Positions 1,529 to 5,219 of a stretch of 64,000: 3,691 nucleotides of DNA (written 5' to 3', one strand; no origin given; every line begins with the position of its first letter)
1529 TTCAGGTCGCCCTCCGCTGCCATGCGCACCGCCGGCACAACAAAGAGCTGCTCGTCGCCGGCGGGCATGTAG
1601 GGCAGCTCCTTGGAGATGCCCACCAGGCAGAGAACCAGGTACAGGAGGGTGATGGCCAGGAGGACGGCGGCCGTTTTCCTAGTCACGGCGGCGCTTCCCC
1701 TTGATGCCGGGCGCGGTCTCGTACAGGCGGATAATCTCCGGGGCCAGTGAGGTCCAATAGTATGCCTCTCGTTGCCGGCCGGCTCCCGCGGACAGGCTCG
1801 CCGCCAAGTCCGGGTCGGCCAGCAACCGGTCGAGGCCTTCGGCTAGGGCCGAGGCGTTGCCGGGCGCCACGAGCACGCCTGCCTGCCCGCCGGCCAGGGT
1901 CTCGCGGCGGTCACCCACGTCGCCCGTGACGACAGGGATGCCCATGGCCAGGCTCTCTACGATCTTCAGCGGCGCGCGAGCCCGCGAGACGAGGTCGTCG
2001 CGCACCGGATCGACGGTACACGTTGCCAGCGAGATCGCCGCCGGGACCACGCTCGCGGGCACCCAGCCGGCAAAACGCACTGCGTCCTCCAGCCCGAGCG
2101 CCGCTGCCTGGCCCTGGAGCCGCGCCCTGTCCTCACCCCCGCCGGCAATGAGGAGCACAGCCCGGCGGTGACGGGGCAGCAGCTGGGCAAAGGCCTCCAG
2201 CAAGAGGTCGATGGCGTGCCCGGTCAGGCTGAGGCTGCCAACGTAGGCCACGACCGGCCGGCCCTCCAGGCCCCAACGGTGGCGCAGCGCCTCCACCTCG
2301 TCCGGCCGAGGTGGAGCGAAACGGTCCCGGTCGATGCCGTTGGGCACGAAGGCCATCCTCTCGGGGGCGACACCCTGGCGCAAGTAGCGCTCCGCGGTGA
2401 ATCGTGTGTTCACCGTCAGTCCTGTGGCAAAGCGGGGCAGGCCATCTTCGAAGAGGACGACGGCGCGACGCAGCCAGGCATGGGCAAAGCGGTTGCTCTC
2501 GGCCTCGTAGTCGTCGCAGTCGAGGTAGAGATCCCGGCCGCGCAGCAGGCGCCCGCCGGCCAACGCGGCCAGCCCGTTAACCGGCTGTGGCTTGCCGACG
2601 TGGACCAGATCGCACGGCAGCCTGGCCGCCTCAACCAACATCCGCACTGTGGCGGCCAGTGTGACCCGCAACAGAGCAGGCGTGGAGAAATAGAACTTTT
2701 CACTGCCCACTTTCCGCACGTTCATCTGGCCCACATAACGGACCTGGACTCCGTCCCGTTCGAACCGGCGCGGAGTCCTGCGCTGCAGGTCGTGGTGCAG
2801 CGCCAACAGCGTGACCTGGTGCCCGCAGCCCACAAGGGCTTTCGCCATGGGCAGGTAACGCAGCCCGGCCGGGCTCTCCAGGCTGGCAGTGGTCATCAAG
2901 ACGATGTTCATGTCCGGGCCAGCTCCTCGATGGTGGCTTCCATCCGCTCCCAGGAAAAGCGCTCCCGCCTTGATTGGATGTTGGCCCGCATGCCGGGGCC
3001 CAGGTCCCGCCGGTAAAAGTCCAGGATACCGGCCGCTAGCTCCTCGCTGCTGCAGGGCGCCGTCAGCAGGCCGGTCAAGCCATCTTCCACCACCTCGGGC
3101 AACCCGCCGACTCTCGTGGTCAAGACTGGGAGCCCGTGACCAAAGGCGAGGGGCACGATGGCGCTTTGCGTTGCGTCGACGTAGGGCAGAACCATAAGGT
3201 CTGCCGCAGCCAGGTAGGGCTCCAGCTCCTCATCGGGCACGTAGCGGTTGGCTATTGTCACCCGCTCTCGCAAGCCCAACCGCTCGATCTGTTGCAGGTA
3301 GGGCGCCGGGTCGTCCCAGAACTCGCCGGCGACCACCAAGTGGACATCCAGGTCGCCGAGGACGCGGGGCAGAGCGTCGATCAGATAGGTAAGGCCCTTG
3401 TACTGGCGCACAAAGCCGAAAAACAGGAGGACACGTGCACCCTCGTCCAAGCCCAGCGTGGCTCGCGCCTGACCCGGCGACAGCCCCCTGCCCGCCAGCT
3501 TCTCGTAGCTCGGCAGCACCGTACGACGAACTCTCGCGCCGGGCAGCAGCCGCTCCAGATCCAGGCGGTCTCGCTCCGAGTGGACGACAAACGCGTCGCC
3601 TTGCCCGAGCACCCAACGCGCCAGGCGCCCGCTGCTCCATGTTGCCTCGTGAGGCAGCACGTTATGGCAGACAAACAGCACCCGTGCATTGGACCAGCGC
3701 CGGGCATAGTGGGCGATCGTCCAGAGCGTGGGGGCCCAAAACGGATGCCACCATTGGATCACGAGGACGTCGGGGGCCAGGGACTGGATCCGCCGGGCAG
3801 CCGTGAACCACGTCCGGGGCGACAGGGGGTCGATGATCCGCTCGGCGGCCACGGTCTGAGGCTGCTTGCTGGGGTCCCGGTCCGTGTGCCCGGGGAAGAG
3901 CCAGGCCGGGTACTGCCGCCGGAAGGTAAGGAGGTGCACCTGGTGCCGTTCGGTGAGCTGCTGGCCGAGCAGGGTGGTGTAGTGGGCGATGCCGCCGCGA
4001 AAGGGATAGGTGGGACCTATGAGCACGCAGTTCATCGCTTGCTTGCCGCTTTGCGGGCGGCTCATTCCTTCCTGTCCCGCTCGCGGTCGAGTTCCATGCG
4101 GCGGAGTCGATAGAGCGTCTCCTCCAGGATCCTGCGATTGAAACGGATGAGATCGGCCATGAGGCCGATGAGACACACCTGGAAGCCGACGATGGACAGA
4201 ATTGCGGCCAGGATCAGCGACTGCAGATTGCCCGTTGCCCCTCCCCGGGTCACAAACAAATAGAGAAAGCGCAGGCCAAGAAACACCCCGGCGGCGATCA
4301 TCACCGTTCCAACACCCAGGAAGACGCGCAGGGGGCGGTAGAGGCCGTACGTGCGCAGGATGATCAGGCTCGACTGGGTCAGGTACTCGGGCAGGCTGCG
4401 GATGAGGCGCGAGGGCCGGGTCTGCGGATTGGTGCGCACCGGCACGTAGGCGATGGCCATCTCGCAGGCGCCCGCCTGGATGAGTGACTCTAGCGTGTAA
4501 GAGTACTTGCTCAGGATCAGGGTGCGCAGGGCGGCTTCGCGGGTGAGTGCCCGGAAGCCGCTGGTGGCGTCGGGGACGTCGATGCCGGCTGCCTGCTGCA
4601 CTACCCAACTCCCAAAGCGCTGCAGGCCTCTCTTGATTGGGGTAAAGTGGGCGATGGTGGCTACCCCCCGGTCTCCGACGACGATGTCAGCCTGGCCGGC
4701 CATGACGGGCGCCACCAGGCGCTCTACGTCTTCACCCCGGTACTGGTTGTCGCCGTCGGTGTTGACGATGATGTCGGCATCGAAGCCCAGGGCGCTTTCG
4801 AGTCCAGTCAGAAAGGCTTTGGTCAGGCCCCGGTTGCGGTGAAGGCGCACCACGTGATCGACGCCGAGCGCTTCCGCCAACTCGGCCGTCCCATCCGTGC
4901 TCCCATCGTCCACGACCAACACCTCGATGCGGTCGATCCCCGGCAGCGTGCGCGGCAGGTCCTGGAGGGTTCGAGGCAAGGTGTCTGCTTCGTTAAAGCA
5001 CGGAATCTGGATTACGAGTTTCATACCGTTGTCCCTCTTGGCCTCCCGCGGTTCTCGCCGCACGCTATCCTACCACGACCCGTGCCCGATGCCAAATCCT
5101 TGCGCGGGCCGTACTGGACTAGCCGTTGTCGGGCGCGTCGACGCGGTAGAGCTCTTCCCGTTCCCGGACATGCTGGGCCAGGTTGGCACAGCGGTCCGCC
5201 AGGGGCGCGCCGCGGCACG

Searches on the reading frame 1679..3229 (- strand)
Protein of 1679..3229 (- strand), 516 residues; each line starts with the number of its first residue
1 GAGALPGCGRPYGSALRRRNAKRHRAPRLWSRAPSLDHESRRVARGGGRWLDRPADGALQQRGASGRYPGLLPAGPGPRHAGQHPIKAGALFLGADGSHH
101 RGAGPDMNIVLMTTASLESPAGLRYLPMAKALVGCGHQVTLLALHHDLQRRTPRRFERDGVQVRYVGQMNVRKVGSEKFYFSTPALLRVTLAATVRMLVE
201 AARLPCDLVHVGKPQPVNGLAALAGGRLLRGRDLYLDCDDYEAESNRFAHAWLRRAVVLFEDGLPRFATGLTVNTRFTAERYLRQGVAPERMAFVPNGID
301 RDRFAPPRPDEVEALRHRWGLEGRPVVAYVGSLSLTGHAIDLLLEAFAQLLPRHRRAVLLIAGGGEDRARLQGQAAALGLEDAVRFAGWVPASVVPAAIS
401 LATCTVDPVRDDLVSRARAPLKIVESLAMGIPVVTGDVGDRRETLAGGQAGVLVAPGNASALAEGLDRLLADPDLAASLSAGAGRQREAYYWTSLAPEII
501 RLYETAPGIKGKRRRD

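Call 10: search_protein_families(library=pfam, proteins=[window:1679-3229:-], max_evalue=0.01)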
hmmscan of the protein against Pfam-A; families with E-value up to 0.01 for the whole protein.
window:1679-3229:- (516 aa): 5 families
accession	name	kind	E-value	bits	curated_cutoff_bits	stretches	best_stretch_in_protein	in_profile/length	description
PF00534.26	Glycos_transf_1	-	1.4e-29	103.3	26.4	1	316-482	6-168/172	Glycosyl transferases group 1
PF13692.12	Glyco_trans_1_4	-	9.4e-28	97.7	27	1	324-472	1-142/142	Glycosyl transferases group 1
PF13579.12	Glyco_trans_4_4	-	3.5e-15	57.1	29.7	1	127-298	9-158/158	Glycosyl transferase 4-like domain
PF13439.12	Glyco_transf_4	-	1.6e-11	44.9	28.5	1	128-303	11-170/170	Glycosyltransferase Family 4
PF13524.12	Glyco_trans_1_2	-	1.4e-05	25.5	25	1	374-491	27-132/144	Glycosyl transferase-like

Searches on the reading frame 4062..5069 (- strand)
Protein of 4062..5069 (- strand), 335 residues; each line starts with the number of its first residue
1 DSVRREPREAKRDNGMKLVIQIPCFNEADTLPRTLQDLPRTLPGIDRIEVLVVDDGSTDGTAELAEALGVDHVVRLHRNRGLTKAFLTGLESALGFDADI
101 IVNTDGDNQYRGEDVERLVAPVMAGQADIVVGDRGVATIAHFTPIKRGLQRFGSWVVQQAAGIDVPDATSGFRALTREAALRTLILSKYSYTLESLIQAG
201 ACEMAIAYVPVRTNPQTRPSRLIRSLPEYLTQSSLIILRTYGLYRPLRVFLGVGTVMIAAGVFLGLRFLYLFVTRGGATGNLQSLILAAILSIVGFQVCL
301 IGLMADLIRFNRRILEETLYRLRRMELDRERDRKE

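Call 10: search_protein_families(library=pfam, proteins=[window:4062-5069:-], max_evalue=0.01)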
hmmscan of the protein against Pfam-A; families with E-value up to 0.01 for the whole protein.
window:4062-5069:- (335 aa): 1 family
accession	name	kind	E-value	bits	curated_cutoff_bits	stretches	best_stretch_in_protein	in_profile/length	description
PF00535.33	Glycos_transf_2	-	4.7e-25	88.9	23.3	1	22-179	4-163/168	Glycosyl transferase family 2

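Call 111: search_protein_families(library=ncbifam, proteins=[window:4062-5024:-], max_evalue=0.00001)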
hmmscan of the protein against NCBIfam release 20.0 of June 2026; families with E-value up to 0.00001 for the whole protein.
window:4062-5024:- (320 aa): 11 families
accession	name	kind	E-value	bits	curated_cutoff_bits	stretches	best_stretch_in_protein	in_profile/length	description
TIGR04182.1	glyco_TIGR04182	equivalog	3e-31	108.9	325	1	4-298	3-287/293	S-layer glycoprotein N-glycosyltransferase AglJ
NF058614.1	PPMAGASynPpgS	equivalog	5.2e-19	68.6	370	1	5-166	4-163/226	polyprenyl-phospho-N-acetylgalactosaminyl synthase PpgS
NF047588.1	GlcsyltransPgfSStrep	equivalog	3.6e-15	56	500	1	1-293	1-287/308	glycosyltransferase PgfS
NF007986.1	PRK10714.1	equivalog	5.8e-11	42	529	1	2-293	7-293/316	undecaprenyl-phosphate 4-deoxy-4-formamido-L-arabinose transferase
NF041391.1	DPhHxTase_Halo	equivalog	7.9e-11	41.3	375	1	9-164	3-149/213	dolichyl-phosphate hexose transferase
NF041875.1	EPS_EpsD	equivalog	3.3e-10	39.9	370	1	5-117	3-114/325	exopolysaccharide biosynthesis glycosyltransferase EpsD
TIGR04283.1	glyco_like_mftF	equivalog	2.1e-09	37.3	182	1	5-66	3-61/221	TIGR04283 family arsenosugar biosynthesis glycosyltransferase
TIGR03937.1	PgaC_IcaA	equivalog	8.7e-09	34.8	422.3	1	4-93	48-136/407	poly-beta-1,6-N-acetyl-D-glucosamine synthase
TIGR03469.1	HpnB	hypoth_equivalog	6.3e-07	28.8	379.25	1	3-115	46-168/386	hopene-associated glycosyltransferase HpnB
TIGR03965.1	mycofact_glyco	equivalog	4.6e-06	25.8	280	1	5-113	78-185/467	mycofactocin biosynthesis glycosyltransferase MftF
NF007482.0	PRK10073.1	equivalog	8.3e-06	25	423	0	2-107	7-110/334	glycosyltransferase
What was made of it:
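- The GT2 at 4062 resembles polyprenyl-P-sugar synthases (call 111).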
